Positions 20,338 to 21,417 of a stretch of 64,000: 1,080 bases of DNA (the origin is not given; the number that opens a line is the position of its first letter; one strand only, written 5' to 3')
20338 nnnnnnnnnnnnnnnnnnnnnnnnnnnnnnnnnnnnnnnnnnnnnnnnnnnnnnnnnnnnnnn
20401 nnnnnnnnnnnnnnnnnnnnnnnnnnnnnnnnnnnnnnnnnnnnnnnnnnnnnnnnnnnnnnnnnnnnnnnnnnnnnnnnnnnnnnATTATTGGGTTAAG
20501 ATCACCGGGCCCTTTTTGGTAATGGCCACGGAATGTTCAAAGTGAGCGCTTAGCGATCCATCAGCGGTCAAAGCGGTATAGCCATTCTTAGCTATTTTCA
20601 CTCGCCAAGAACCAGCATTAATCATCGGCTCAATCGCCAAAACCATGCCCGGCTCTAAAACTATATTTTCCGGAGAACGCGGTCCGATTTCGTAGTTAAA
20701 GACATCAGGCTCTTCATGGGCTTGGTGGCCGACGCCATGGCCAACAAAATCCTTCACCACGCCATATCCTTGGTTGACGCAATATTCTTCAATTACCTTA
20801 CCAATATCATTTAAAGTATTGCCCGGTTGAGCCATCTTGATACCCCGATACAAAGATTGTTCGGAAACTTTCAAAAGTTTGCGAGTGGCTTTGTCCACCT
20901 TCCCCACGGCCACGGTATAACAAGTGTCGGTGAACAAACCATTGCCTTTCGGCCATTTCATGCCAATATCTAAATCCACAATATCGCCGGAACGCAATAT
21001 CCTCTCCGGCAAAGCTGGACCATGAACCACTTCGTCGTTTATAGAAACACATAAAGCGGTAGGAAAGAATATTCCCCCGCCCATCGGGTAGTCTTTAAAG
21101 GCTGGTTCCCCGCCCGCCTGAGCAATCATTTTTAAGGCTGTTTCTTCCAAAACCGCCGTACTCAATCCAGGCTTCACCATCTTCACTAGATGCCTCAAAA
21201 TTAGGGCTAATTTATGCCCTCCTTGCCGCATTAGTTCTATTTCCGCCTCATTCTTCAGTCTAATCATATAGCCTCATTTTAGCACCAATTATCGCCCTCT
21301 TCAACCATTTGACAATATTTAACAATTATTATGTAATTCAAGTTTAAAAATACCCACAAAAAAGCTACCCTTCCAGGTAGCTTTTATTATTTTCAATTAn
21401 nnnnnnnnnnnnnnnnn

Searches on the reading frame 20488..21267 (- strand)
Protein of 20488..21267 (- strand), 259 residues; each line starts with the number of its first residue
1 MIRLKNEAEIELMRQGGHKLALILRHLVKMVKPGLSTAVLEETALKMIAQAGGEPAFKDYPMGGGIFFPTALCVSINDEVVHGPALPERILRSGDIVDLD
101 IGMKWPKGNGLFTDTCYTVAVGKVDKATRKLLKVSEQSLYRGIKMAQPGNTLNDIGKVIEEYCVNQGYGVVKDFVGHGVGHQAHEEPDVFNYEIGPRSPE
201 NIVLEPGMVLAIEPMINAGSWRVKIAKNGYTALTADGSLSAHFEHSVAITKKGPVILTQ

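Call 3: search_protein_families(library=pfam, proteins=[window:20488-21267:-], max_evalue=0.01)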
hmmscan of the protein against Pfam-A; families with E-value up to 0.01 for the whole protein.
window:20488-21267:- (259 aa): 1 family
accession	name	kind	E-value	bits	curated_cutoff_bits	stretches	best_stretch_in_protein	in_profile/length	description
PF00557.29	Peptidase_M24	-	2e-41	142.5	23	1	11-251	1-208/208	Metallopeptidase family M24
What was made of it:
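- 20488..21267 (-): map (methionine aminopeptidase), downstream flank. Peptidase_M24 E=2e-41 (call 3).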
